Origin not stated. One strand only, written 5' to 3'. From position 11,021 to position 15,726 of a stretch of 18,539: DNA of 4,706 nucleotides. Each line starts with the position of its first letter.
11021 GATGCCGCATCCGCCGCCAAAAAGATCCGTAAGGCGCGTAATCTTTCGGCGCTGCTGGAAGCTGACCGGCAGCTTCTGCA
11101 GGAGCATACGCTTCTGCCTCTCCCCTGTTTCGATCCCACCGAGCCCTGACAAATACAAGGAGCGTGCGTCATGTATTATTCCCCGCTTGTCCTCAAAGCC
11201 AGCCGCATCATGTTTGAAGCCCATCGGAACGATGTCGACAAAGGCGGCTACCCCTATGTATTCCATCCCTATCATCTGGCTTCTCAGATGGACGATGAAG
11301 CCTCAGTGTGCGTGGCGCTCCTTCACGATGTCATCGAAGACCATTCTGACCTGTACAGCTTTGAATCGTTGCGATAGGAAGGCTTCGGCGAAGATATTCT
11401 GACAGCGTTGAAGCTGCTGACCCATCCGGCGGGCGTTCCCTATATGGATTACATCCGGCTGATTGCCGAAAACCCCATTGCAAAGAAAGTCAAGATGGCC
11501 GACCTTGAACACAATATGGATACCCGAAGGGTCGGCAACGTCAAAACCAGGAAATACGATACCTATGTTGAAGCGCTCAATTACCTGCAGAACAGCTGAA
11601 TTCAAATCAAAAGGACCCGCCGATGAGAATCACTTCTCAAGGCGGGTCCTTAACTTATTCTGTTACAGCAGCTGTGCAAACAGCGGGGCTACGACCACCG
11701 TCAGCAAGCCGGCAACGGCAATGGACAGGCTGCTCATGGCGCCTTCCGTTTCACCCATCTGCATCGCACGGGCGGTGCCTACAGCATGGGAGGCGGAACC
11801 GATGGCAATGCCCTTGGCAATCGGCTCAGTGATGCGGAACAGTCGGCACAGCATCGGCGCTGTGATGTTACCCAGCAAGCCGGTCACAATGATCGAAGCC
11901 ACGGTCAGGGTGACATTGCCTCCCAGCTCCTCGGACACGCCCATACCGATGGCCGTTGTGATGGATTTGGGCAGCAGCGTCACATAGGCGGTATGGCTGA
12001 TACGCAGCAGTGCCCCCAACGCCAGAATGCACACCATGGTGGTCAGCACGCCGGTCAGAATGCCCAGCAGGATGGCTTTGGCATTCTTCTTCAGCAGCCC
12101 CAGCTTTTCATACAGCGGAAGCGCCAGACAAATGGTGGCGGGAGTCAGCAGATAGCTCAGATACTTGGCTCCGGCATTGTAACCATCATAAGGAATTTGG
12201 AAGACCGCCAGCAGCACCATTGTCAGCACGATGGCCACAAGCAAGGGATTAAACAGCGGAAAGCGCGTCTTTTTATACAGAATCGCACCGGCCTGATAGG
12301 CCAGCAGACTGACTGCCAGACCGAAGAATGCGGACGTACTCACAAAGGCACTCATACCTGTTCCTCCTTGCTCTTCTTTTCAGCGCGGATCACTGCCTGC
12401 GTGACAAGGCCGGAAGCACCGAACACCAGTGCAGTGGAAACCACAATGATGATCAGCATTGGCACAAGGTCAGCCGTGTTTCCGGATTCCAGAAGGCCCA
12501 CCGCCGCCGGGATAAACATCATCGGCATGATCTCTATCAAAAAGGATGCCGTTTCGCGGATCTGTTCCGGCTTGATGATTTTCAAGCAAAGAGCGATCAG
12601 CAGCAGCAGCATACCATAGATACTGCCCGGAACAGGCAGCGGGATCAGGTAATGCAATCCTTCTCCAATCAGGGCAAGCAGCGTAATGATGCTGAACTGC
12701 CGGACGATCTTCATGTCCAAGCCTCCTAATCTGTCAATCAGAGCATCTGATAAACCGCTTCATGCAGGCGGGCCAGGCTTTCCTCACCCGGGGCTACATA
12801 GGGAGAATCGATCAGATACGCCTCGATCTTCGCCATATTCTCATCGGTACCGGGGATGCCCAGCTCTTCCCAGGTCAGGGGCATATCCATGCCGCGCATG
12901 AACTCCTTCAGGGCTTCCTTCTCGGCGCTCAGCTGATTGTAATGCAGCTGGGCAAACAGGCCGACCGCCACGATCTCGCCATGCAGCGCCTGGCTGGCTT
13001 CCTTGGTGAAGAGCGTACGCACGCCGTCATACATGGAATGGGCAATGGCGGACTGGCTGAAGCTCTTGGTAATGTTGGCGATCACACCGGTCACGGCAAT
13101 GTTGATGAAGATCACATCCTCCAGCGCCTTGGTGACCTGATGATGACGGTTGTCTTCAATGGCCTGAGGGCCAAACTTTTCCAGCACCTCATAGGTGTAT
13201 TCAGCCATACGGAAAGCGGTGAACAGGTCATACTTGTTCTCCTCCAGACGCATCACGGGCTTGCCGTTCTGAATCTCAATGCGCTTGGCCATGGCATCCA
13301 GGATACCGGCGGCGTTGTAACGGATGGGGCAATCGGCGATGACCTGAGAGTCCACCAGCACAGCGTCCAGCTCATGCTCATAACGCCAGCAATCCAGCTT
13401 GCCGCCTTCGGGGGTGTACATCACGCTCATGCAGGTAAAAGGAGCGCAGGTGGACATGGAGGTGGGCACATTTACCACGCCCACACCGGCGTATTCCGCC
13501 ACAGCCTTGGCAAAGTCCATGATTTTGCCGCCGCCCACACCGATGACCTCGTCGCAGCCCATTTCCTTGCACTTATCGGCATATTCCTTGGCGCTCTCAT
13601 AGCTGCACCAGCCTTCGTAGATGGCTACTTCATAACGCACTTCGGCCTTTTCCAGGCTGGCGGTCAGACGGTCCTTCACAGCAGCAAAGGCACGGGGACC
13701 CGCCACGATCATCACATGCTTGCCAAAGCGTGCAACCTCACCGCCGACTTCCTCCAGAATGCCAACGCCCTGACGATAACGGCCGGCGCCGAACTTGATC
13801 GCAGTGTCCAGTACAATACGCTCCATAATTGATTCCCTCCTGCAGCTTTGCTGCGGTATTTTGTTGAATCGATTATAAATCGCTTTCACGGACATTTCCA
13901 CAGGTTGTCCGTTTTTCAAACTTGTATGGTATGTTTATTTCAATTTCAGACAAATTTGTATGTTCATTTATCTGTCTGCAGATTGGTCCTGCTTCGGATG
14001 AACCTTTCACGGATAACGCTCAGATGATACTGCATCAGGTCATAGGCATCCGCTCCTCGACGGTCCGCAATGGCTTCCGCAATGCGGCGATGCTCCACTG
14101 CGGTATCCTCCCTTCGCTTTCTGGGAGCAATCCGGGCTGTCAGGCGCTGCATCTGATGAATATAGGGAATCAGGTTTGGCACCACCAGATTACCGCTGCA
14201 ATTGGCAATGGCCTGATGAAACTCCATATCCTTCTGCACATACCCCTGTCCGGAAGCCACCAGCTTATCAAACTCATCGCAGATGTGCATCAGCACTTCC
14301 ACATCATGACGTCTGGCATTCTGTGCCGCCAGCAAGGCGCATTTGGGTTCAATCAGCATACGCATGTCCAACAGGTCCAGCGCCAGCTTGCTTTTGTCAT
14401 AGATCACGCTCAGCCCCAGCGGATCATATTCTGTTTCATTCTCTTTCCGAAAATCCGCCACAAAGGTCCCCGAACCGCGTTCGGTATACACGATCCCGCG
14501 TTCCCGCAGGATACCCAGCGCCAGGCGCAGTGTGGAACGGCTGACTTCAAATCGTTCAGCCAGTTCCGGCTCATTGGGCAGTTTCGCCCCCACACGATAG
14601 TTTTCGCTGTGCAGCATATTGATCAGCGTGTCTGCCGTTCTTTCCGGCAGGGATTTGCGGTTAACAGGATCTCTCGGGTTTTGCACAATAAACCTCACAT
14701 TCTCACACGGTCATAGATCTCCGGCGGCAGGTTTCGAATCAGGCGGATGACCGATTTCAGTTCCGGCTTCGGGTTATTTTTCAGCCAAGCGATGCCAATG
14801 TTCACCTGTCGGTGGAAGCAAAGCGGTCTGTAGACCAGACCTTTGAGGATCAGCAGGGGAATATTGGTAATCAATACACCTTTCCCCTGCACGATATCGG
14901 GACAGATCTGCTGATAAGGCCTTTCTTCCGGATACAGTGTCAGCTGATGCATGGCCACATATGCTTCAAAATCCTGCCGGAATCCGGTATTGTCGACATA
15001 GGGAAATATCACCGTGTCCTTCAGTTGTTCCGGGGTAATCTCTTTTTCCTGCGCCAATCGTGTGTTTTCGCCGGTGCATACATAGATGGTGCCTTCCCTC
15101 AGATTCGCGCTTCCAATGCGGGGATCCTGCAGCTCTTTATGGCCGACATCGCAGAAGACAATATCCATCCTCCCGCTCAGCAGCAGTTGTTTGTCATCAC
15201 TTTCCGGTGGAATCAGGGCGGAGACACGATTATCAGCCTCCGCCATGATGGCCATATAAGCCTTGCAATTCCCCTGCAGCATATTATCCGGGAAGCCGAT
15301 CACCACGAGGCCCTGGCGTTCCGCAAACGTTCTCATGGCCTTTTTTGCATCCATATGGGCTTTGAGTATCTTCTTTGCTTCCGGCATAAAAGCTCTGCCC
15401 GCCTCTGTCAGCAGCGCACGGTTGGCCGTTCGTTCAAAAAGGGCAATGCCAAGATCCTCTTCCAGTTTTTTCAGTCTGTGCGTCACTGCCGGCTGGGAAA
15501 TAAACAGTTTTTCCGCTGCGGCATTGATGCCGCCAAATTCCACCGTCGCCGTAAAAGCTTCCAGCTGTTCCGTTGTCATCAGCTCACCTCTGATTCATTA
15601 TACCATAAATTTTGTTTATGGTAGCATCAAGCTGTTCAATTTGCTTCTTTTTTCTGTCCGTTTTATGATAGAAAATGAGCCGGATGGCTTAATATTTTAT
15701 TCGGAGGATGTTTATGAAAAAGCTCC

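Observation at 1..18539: No gene in the window ends at a credible TAG; both in-frame TAGs lie inside conserved protein domains (possible UAG suppression or reassignment)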

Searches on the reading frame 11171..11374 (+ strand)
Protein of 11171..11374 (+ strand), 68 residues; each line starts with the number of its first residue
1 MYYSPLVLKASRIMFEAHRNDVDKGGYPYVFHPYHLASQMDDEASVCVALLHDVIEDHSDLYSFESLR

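Call 49: list_cluster_members(proteins=[P0121, P0001, window:11171-11374:+, window:11408-11596:+])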
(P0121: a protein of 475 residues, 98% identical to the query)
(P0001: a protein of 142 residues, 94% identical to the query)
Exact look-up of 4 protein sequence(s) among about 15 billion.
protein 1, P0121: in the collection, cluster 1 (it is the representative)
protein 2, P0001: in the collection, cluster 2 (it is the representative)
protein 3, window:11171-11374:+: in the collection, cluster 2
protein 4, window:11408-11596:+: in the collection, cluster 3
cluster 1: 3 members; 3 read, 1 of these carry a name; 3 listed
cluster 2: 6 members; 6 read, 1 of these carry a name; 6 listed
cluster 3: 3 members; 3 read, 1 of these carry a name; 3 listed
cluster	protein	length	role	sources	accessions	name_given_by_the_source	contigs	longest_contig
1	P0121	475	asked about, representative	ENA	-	-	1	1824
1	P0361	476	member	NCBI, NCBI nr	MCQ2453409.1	MAG: beta-lactamase family protein [Clostridia bacterium] | beta-lactamase family protein [Clostridia bacterium]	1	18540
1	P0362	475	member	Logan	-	-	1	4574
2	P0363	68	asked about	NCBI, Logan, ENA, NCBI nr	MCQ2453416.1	MAG: hypothetical protein MJ136_02390 [Clostridia bacterium] | hypothetical protein [Clostridia bacterium]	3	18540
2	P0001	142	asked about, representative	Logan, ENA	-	-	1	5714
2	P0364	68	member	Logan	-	-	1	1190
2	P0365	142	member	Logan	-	-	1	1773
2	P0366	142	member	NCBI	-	-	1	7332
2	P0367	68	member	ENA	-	-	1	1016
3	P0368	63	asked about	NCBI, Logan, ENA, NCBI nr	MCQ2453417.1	MAG: hypothetical protein MJ136_02395 [Clostridia bacterium] | hypothetical protein [Clostridia bacterium]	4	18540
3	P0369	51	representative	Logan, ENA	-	-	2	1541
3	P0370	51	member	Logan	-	-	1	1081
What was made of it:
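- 11171..11377 (+): N-terminal half (68 codons plus TAG) of a 142-residue HD_4 / SpoT-hydrolase-like protein. NCBI annotates it as MCQ2453416.1, locus tag MJ136_02390. NCBI accession from call 49.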

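Call 52: find_encoding_contigs(protein=P0362, flank=10000, max_places=5)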
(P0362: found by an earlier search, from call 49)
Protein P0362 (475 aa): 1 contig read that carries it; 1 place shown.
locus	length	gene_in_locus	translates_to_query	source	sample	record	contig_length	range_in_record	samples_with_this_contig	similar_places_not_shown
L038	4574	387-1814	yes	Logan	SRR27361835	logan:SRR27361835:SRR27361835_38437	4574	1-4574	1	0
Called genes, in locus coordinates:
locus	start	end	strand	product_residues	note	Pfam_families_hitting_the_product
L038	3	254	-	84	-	?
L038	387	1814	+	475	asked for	PF00144:Beta-lactamase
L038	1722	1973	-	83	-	-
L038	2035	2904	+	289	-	PF03009:GDPD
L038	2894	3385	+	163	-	PF03449:GreA_GreB_N, PF01272:GreA_GreB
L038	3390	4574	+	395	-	?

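Call 60: find_encoding_contigs(protein=P0367, flank=3000, max_places=5)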
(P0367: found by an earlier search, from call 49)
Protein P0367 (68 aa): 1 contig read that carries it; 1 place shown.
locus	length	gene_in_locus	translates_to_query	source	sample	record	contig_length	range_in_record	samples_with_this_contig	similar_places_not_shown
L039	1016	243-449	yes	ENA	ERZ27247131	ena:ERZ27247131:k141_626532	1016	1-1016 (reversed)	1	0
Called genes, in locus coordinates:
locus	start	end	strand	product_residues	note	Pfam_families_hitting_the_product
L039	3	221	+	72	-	?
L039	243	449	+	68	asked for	-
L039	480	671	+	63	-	-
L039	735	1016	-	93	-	?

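Call 61: find_encoding_contigs(protein=P0364, flank=3000, max_places=5)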
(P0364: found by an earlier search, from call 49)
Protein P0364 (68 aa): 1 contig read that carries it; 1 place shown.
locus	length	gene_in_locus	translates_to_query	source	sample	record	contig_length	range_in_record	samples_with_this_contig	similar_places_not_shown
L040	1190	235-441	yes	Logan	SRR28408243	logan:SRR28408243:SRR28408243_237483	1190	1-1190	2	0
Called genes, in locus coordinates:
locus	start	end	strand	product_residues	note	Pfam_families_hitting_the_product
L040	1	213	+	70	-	?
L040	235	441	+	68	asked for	-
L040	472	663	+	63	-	-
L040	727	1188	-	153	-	?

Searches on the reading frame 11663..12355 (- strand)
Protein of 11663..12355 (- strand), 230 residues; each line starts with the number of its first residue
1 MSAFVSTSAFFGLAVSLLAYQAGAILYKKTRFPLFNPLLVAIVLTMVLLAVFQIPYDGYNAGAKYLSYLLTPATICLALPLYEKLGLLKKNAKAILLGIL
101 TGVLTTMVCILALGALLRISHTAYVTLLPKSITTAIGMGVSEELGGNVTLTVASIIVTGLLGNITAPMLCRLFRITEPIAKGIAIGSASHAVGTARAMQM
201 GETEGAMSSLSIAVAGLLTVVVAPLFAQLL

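Call 11: search_protein_families(library=pfam, proteins=[window:11663-12352:-], max_evalue=0.01)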
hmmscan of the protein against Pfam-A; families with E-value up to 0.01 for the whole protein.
window:11663-12352:- (229 aa): 1 family
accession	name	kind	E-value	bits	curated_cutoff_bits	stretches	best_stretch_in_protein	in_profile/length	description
PF04172.21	LrgB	-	2e-81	272.9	25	1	15-227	1-213/214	LrgB-like family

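Call 13: find_encoding_contigs(protein=window:11663-12355:-, flank=10000, max_places=10)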
Protein window:11663-12355:- (230 aa): 3 contigs read that carry it; 3 places shown.
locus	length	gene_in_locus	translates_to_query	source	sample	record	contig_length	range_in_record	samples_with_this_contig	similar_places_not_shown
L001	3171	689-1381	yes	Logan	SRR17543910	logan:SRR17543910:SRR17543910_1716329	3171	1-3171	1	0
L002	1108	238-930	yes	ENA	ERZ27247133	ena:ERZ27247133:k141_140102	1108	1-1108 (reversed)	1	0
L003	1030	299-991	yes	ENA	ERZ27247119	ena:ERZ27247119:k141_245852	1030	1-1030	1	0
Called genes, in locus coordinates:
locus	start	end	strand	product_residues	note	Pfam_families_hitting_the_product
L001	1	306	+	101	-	?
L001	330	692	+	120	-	PF03788:LrgA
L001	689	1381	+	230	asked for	PF04172:LrgB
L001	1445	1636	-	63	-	-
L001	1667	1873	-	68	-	-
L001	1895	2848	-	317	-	PF01207:Dus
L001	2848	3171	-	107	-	?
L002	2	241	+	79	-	?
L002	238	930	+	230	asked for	PF04172:LrgB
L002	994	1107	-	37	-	?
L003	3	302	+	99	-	?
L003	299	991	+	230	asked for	PF04172:LrgB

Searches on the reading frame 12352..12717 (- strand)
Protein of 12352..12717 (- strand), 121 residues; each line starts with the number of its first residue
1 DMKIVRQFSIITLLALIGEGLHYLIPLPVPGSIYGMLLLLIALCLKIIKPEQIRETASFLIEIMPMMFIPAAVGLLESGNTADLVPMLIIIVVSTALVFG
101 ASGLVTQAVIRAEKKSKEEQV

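Call 11: search_protein_families(library=pfam, proteins=[window:12352-12717:-], max_evalue=0.01)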
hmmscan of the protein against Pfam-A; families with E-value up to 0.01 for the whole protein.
window:12352-12717:- (121 aa): 1 family
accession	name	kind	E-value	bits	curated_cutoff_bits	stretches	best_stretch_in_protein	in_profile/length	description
PF03788.19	LrgA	-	9.9e-29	99.6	28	1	16-105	2-93/94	LrgA family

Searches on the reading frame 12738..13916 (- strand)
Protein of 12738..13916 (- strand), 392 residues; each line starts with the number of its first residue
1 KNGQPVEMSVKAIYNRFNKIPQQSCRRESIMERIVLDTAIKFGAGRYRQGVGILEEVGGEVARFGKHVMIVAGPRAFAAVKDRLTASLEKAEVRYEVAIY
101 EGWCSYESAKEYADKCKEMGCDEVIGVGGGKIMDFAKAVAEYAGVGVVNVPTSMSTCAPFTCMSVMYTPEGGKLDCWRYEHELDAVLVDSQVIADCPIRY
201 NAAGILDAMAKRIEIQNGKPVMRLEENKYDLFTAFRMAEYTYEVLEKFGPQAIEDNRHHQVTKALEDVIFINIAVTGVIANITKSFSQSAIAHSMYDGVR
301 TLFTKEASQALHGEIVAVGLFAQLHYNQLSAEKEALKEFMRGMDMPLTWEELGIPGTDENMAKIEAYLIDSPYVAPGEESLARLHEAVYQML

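Call 11: search_protein_families(library=pfam, proteins=[window:12738-13916:-], max_evalue=0.01)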
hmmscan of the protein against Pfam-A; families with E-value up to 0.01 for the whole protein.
window:12738-13916:- (392 aa): 4 families
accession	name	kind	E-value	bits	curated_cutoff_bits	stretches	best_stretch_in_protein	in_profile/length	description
PF00465.25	Fe-ADH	-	1.5e-27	96.7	31.3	1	46-189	3-167/168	Iron-containing alcohol dehydrogenase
PF13685.12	Fe-ADH_2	-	1.6e-16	61.1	28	1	65-197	19-149/149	Iron-containing alcohol dehydrogenase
PF00731.26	AIRC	-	1e-05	25.6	30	1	68-157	2-90/148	AIR carboxylase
PF01761.26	DHQ_synthase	-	0.0092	16.1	24.2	0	122-154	32-66/115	3-dehydroquinate synthase N-terminal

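Call 28: find_related_loci(query=window:12738-13916:-, collection=genome_contigs, flank=10000)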
Query window:12738-13916:- (392 aa) in genome_contigs; peptide patterns used: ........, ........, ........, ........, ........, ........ (x = any residue, [..] = any of these).
74 stretches matched a pattern; 27 encode a relative of the query (tblastn E <= 1e-3); 27 distinct loci.
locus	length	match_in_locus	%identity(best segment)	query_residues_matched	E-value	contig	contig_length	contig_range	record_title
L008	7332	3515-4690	97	1-392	0e+0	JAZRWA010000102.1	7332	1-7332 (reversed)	MAG: Clostridia bacterium isolate T1900044952_TA20190005.MAGScoT_cleanbin_000118 SGB_3710_k141_1852490, whole genome sho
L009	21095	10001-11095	80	27-391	0e+0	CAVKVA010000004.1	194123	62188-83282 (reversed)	Parolsenella sp. isolate G02631-L1_cleanbin_000008 genome assembly, contig: Spades_G02631-L1_contig_16, whole genome sho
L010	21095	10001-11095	80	27-391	0e+0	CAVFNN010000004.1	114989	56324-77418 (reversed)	bacterium isolate G02615-L1_cleanbin_000007 genome assembly, contig: Spades_G02615-L1_contig_42, whole genome shotgun se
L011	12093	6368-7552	76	1-391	0e+0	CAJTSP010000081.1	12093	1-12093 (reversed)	MAG TPA_asm: uncultured Oscillospiraceae bacterium isolate MGBC112108 genome assembly, contig: MGBC112108.81, whole geno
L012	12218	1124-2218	79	27-391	0e+0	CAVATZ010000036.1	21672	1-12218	Clostridiales bacterium isolate H07606-L1_cleanbin_000023 genome assembly, contig: Spades_H07606-L1_contig_1924, whole g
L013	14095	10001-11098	79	26-391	0e+0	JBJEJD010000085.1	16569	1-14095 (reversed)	MAG: Coprococcus sp. isolate PUUB41_bin.030 NODE_2333_length_16569_cov_9.018227, whole genome shotgun sequence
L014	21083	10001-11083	76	31-391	0e+0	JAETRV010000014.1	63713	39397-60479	MAG: Anaerotruncus sp. isolate S30_Bin7 scaffold_593, whole genome shotgun sequence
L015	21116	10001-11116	74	21-392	0e+0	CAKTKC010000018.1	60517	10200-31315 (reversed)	MAG: uncultured Oscillospiraceae bacterium isolate REFINED_METABAT215_TOP10_CONTIGS_1500_ASSEMBLY_K77_MERGED__Hadza_MoBi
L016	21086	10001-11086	74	30-391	0e+0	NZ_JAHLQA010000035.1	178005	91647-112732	Blautia sp. MSJ-19 M-19_ctg00006, whole genome shotgun sequence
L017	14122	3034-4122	74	29-391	0e+0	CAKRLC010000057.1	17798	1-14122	MAG: uncultured Roseburia sp. isolate REFINED_METABAT215_TOP10_CONTIGS_1500_ASSEMBLY_K77_MERGED__Hadza_MoBio_hadza-A-D_D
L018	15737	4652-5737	73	30-391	0e+0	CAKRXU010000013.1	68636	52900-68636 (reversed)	MAG: uncultured Blautia sp. isolate REFINED_METABAT215_TOP10_CONTIGS_1500_ASSEMBLY_K77_MERGED__Hadza_MoBio_hadza-I-L_G_1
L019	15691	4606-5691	73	30-391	0e+0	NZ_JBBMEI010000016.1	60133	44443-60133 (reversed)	Blautia intestinihominis strain CLA-AA-H95 CLAAAH95_contig_16_length_60133, whole genome shotgun sequence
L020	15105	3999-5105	71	23-391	0e+0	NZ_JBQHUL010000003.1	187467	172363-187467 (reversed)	Blautia sp. HCP28S3_G10 contig00003, whole genome shotgun sequence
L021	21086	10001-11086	73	30-391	0e+0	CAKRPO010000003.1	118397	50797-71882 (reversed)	uncultured Blautia sp. isolate REFINED_METABAT215_TOP10_CONTIGS_1500_ASSEMBLY_K77_MERGED__Hadza_PheChl_Fiber-Hadza-Nepal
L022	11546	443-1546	73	24-391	0e+0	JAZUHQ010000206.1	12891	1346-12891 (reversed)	MAG: Lachnospiraceae bacterium isolate T1900045269_TH20190039.MAGScoT_cleanbin_000067 SGB_5895_k141_1196947, whole genom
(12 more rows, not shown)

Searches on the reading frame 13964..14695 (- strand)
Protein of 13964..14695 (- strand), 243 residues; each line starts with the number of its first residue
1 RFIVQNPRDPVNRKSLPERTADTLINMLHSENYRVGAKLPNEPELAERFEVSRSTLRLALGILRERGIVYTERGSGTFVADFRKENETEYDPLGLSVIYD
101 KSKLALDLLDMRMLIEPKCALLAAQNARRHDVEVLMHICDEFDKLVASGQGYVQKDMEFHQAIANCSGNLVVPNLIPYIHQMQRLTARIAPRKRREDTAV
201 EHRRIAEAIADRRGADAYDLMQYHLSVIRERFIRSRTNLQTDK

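Call 11: search_protein_families(library=pfam, proteins=[window:13964-14695:-], max_evalue=0.01)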
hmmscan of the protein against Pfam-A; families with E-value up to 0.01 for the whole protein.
window:13964-14695:- (243 aa): 6 families
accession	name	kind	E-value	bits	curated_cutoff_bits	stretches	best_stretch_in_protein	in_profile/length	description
PF07729.17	FCD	-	8.2e-24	84.8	24.3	1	107-226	1-124/125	FCD domain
PF00392.27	GntR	-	8e-17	61.1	27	1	18-79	3-64/64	Bacterial regulatory proteins, gntR family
PF14502.12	HTH_41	-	6.3e-05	22.8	25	1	34-73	1-40/48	Helix-turn-helix domain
PF08279.18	HTH_11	-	7.5e-05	23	25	1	44-76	20-53/55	HTH domain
PF02082.26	Rrf2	-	0.0039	17.8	30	1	43-76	27-60/132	Iron-dependent Transcriptional regulator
PF13545.12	HTH_Crp_2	-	0.0045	17.4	27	1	18-74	1-56/70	Crp-like helix-turn-helix domain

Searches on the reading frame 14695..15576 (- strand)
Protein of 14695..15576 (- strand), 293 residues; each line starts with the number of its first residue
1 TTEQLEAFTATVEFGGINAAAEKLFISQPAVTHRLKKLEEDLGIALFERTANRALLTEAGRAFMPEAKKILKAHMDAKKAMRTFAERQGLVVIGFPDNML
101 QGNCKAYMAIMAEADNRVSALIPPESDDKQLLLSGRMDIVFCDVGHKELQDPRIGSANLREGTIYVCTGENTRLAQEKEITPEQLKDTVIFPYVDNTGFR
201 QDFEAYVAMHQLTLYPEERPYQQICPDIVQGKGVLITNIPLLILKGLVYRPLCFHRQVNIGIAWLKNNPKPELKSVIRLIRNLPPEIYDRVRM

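Call 11: search_protein_families(library=pfam, proteins=[window:14695-15576:-], max_evalue=0.01)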
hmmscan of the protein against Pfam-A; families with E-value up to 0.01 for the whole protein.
window:14695-15576:- (293 aa): 4 families
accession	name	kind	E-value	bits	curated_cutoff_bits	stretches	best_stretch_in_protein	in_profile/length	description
PF00126.33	HTH_1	-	1.2e-20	73.7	26.6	1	3-61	2-60/60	Bacterial regulatory helix-turn-helix protein, lysR family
PF03466.25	LysR_substrate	-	1.3e-07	31.7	28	1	123-281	40-205/209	LysR substrate binding domain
PF13556.12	HTH_30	-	1.4e-05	25.2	27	1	14-46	12-44/59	PucR C-terminal helix-turn-helix domain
PF13412.12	HTH_24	-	0.0017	18.4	21.9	1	21-41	24-44/48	Winged helix-turn-helix DNA-binding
